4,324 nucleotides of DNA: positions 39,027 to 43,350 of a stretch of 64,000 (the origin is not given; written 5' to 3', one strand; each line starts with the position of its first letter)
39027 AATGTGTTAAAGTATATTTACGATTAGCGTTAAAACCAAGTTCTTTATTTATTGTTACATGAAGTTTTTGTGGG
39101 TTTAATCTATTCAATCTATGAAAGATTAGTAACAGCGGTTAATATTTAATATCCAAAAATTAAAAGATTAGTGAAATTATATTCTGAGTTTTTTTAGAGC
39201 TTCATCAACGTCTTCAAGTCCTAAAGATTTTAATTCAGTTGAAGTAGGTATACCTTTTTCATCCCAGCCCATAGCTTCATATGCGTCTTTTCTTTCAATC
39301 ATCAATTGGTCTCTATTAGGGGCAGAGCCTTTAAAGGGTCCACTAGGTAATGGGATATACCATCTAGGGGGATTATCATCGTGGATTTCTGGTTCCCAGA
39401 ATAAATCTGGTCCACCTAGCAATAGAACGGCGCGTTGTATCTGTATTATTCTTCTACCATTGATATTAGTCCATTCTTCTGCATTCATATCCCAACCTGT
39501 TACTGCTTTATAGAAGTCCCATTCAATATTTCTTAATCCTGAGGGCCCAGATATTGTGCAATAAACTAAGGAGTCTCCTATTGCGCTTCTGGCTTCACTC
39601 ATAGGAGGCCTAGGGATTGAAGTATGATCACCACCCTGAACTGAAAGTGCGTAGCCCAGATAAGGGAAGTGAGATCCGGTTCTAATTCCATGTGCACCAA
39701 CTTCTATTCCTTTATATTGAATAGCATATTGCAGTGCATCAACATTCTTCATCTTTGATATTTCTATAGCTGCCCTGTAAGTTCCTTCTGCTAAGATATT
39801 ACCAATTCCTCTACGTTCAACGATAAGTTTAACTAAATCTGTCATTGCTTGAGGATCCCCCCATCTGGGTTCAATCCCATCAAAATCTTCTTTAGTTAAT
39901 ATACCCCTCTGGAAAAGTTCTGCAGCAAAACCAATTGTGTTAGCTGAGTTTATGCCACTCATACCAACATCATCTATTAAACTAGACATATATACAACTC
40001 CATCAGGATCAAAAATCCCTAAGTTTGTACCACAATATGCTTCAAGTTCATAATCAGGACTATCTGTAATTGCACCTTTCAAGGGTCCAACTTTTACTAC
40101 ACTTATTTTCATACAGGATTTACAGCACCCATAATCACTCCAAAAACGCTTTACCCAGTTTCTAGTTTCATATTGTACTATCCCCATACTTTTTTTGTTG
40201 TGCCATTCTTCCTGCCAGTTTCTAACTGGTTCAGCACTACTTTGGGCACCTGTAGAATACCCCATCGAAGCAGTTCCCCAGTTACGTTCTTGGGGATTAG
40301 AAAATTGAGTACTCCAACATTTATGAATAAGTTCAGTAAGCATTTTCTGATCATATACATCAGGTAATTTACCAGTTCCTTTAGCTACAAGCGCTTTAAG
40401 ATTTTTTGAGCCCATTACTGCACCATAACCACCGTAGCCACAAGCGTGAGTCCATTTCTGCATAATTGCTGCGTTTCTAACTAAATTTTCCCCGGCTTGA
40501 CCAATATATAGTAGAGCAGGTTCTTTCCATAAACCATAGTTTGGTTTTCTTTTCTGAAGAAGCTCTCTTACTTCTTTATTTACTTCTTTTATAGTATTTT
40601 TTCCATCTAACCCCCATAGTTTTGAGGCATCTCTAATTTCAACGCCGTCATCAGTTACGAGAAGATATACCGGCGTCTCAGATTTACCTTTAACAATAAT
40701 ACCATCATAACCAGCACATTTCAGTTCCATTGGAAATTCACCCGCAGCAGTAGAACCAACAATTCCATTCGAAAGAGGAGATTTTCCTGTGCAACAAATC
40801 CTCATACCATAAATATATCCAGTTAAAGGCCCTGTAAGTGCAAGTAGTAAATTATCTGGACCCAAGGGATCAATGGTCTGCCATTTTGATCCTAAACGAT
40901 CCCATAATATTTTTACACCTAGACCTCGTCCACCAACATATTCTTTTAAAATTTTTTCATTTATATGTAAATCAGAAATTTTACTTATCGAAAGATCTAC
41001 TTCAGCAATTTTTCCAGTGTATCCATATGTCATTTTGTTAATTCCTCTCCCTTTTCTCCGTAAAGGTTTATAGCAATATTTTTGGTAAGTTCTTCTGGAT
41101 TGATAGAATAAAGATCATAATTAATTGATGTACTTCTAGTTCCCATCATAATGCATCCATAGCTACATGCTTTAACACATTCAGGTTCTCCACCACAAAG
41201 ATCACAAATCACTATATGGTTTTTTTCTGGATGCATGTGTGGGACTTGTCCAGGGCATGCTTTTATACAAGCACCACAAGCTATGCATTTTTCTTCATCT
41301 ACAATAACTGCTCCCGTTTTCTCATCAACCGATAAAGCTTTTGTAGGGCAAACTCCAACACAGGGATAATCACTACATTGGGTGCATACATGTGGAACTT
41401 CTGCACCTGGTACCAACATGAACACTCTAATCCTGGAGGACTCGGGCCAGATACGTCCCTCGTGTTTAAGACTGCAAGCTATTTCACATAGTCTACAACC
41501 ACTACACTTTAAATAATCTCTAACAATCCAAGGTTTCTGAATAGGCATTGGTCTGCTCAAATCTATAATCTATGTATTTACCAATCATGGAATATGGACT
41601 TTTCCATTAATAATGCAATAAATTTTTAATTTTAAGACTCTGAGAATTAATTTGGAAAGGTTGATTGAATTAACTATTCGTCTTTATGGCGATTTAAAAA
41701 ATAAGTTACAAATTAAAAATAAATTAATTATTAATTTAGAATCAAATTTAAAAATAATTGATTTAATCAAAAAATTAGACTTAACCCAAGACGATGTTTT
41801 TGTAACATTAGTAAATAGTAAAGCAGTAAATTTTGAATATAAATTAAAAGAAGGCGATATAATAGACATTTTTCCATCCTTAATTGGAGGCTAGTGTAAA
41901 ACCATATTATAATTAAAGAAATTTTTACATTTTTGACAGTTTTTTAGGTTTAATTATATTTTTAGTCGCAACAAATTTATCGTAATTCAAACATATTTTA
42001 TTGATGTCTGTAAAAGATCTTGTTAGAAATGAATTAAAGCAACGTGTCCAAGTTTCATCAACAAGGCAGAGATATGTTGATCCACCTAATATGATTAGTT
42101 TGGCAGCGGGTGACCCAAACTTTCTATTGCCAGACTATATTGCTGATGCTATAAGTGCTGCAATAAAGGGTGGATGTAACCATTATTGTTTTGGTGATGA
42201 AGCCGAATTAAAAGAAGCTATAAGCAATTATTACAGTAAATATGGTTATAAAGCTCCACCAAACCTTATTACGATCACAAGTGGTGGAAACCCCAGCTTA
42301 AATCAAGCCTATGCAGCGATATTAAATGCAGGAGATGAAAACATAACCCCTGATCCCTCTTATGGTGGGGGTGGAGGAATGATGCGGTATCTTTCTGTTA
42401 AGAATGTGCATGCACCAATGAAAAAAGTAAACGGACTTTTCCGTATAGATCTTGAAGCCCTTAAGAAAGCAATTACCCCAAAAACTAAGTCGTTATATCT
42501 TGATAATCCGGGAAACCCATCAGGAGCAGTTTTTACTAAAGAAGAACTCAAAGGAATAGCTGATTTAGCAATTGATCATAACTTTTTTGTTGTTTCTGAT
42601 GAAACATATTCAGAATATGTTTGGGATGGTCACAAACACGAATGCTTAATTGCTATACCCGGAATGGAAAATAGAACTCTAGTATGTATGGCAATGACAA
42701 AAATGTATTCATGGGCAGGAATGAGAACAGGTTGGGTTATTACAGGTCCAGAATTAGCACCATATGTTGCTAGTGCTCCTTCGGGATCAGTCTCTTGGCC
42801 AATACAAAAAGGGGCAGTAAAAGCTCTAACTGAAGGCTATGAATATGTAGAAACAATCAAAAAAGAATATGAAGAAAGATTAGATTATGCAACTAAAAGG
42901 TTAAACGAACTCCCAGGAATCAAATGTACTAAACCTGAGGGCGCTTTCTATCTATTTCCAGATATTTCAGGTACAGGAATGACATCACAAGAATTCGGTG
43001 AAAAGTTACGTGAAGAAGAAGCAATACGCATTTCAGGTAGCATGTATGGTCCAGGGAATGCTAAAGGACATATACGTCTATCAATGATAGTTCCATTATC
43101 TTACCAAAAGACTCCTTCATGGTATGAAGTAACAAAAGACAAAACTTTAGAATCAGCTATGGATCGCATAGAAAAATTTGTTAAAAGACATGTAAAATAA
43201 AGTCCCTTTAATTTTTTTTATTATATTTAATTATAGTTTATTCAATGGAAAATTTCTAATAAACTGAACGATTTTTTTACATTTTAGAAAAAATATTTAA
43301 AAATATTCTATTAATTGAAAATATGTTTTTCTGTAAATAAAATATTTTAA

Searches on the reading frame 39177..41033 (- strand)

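Call 21: search_protein_families(library=pfam, proteins=[window:39177-41033:-], max_evalue=0.01)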
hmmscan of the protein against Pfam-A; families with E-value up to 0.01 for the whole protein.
window:39177-41033:- (618 aa): 2 families
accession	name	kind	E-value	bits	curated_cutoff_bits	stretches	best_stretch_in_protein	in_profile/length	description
PF01314.23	AFOR_C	-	6e-69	233.5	27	1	240-606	11-385/385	Aldehyde ferredoxin oxidoreductase, domains 2 & 3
PF02730.20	AFOR_N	-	2.7e-61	207.3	29.8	1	7-220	1-199/199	Aldehyde ferredoxin oxidoreductase, N-terminal domain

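Call 22: search_protein_families(library=padloc, proteins=[window:39177-41033:-], max_evalue=0.01)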
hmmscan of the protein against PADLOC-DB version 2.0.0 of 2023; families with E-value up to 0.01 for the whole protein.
window:39177-41033:- (618 aa): 0 families

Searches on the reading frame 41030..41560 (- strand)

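Call 21: search_protein_families(library=pfam, proteins=[window:41030-41560:-], max_evalue=0.01)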
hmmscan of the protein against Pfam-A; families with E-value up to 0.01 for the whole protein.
window:41030-41560:- (176 aa): 12 families
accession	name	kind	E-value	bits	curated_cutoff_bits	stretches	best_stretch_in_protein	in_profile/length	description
PF12838.12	Fer4_7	-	4.1e-13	50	27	1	59-104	2-50/52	4Fe-4S dicluster domain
PF13247.11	Fer4_11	-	9.5e-13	48.6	26.2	1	55-142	6-100/100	4Fe-4S dicluster domain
PF13187.11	Fer4_9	-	9.7e-11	42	27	2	59-105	2-50/52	4Fe-4S dicluster domain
PF13237.11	Fer4_10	-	1e-10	41.8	25.5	2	56-103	6-53/53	4Fe-4S dicluster domain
PF12837.12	Fer4_6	-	2.6e-10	40.1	25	1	86-106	3-23/24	4Fe-4S binding domain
PF12797.12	Fer4_2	-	4.4e-10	39.3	24.5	2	84-103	2-21/22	4Fe-4S binding domain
PF00037.32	Fer4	-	4e-08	33.2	21.1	1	85-104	1-20/24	4Fe-4S binding domain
PF12800.12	Fer4_4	-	5.8e-06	26.6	24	1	90-103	2-15/17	4Fe-4S binding domain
PF25160.1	LdpA_Fe-S-bd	-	6.4e-06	26.3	27.6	1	64-106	6-42/49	LdpA Fe-S cluster-binding domain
PF14697.11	Fer4_21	-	2.6e-05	24.7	35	1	86-139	2-59/59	4Fe-4S dicluster domain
PF13534.11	Fer4_17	-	0.00019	22.4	22.2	0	91-106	45-60/61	4Fe-4S dicluster domain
PF13484.11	Fer4_16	-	0.0045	18.2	30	0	91-106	1-16/66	4Fe-4S double cluster binding domain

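Call 22: search_protein_families(library=padloc, proteins=[window:41030-41560:-], max_evalue=0.01)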
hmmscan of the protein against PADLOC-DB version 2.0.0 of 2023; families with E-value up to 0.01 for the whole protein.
window:41030-41560:- (176 aa): 0 families

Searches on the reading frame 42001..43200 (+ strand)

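Call 21: search_protein_families(library=pfam, proteins=[window:42001-43200:+], max_evalue=0.01)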
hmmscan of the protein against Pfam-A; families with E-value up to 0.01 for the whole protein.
window:42001-43200:+ (399 aa): 4 families
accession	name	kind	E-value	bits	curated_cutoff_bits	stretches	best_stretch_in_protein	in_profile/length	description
PF00155.27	Aminotran_1_2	-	7.2e-45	154.2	19.7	1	30-362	2-346/361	Aminotransferase class I and II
PF01053.26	Cys_Met_Meta_PP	-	6.3e-09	35.3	27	1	92-204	72-177/381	Cys/Met metabolism PLP-dependent enzyme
PF00266.25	Aminotran_5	-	0.0067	15.9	21.5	0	93-200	67-175/371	Aminotransferase class-V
PF01041.23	DegT_DnrJ_EryC1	-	0.0094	15.6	19.8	0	90-200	43-145/360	DegT/DnrJ/EryC1/StrS aminotransferase family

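Call 22: search_protein_families(library=padloc, proteins=[window:42001-43200:+], max_evalue=0.01)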
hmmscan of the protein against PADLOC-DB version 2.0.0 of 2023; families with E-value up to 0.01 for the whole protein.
window:42001-43200:+ (399 aa): 0 families

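Call 93: search_protein_families(library=ncbifam, proteins=[window:42001-43200:+], max_evalue=0.001)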
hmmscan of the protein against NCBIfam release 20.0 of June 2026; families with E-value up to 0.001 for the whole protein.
window:42001-43200:+ (399 aa): 84 families (the best 25 are shown)
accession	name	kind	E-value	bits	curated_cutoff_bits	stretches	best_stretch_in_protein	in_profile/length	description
NF005817.0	PRK07683.1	equivalog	8.6e-62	209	575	1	12-397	8-384/387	aminotransferase A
NF041364.1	GntC_guanitoxin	equivalog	2.2e-61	207.7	415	1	32-362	1-339/356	guanitoxin biosynthesis PLP-dependent (S)-gamma-hydroxy-L-arginine cyclodehydratase GntC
NF006229.0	PRK08361.1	equivalog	2.5e-58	198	624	1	12-363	16-371/391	aspartate aminotransferase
NF005744.0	PRK07568.1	subfamily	3.3e-57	194.1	389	1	32-319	33-323/398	pyridoxal phosphate-dependent aminotransferase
NF005816.0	PRK07682.1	equivalog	3.5e-56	190.5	620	1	30-396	30-385/390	aminotransferase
NF041091.1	asp_aminotase_Arch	equivalog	5.4e-55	186.8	550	1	30-363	28-358/376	aspartate aminotransferase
NF004975.0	PRK06348.1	equivalog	7.4e-55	186.5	549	1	24-367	24-370/384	pyridoxal phosphate-dependent aminotransferase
NF006230.0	PRK08363.1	equivalog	1.2e-54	185.7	534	1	30-398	31-396/398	alanine aminotransferase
NF004770.0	PRK06108.1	subfamily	2.6e-53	181.2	422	1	26-360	33-372/396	pyridoxal phosphate-dependent aminotransferase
NF005855.0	PRK07777.1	equivalog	1.8e-50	172.4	553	1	31-339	30-344/391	pyridoxal phosphate-dependent aminotransferase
NF004769.0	PRK06107.1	equivalog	3.4e-48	164.4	617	1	30-325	34-335/402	aspartate transaminase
NF005588.0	PRK07309.1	equivalog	1.5e-47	162.4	576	1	11-396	9-388/391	pyridoxal phosphate-dependent aminotransferase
NF006756.0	PRK09276.1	subfamily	1.8e-41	142.3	507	1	30-365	32-371/387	LL-diaminopimelate aminotransferase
NF006488.0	PRK08912.1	equivalog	3.5e-41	141.4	498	1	30-361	27-365/387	aminotransferase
TIGR03540.1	DapC_direct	equivalog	3.5e-41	141.4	593.25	1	30-365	30-369/383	LL-diaminopimelate aminotransferase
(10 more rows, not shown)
